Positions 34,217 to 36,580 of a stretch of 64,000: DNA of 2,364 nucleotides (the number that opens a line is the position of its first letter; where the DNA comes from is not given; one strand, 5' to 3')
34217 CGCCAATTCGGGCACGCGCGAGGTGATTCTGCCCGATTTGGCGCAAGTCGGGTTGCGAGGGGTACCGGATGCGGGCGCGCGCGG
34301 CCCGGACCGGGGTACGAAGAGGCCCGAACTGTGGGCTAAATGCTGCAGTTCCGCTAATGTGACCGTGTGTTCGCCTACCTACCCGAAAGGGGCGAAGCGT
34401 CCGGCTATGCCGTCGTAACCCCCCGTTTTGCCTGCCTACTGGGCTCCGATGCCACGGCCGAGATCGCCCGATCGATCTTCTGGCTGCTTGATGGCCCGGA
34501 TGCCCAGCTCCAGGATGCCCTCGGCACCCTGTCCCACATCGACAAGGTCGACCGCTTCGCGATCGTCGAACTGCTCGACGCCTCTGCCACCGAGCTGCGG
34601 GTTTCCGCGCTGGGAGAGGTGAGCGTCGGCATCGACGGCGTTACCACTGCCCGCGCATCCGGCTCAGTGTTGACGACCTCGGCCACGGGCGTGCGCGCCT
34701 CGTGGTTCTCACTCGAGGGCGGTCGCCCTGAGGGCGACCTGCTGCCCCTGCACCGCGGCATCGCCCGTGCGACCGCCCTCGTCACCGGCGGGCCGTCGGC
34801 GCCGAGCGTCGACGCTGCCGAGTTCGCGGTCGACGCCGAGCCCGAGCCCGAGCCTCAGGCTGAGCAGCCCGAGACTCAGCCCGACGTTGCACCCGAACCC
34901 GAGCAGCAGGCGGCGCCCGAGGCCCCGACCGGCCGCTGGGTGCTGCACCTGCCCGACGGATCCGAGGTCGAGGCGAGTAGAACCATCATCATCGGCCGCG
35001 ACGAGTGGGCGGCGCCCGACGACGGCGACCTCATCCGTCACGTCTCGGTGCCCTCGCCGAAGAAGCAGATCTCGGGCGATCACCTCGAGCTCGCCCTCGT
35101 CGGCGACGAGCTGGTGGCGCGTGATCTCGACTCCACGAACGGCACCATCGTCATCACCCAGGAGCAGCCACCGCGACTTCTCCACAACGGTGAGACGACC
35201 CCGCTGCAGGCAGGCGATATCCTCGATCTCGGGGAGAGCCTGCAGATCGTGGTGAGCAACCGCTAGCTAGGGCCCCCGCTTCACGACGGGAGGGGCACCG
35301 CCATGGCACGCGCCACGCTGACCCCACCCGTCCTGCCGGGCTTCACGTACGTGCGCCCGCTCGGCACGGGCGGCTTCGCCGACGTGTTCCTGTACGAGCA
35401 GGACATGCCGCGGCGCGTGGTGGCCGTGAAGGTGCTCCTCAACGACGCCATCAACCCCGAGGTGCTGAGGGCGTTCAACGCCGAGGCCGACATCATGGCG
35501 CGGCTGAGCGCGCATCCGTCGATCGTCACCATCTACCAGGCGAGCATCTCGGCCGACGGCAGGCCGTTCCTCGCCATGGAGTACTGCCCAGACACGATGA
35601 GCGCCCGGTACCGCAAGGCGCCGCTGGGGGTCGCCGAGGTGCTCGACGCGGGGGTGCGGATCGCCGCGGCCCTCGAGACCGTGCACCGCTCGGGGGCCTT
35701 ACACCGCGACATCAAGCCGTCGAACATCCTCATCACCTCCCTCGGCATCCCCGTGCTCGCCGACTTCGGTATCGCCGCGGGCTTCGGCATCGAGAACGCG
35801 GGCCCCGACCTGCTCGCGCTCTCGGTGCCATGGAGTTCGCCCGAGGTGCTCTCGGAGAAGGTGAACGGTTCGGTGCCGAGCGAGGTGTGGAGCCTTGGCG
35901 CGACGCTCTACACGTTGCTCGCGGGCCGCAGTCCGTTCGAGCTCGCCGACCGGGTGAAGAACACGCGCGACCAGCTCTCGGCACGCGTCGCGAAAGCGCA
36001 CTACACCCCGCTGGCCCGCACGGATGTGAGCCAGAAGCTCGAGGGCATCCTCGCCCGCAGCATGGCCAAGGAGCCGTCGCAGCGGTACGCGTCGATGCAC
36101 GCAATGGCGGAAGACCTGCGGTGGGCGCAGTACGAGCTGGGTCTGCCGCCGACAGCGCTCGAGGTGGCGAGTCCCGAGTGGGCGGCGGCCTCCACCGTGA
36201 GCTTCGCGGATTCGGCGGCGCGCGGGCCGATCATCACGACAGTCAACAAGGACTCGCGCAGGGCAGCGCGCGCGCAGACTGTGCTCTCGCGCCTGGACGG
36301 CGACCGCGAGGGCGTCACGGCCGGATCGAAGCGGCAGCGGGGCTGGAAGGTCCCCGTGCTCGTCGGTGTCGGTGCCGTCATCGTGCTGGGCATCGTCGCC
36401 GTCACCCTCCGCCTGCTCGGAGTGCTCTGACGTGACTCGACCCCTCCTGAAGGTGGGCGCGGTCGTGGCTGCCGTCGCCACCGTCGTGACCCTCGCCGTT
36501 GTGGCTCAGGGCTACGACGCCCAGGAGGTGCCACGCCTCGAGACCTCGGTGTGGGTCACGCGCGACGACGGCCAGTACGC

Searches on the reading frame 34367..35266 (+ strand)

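Call 10: search_protein_families(library=pfam, proteins=[window:34367-35266:+], max_evalue=0.001)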
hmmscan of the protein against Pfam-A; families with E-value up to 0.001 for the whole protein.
window:34367-35266:+ (299 aa): 1 family
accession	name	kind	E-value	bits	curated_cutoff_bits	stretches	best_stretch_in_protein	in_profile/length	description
PF00498.31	FHA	-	1.6e-07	32.1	20.7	1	208-289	2-67/67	FHA domain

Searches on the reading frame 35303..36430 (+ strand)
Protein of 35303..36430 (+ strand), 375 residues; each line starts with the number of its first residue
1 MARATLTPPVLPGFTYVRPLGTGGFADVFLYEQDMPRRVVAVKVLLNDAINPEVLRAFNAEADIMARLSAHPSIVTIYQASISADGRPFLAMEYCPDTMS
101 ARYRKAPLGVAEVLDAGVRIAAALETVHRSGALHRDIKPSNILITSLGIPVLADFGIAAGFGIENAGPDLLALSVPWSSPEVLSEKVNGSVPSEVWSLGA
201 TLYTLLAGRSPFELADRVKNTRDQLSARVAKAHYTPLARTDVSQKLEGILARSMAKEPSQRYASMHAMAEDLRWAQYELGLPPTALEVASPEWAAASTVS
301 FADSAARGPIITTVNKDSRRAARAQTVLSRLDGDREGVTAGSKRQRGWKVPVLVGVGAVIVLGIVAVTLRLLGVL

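Call 10: search_protein_families(library=pfam, proteins=[window:35303-36430:+], max_evalue=0.001)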
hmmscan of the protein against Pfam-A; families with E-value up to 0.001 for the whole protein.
window:35303-36430:+ (375 aa): 3 families
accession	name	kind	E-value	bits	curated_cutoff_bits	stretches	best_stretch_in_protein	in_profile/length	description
PF00069.31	Pkinase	-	5.8e-40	137.8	31.7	1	15-270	2-260/263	Protein kinase domain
PF07714.23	PK_Tyr_Ser-Thr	-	2.7e-27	96.1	23.1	1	16-267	3-253/258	Protein tyrosine and serine/threonine kinase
PF01636.29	APH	-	0.00015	22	23.2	0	54-129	33-109/239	Phosphotransferase enzyme family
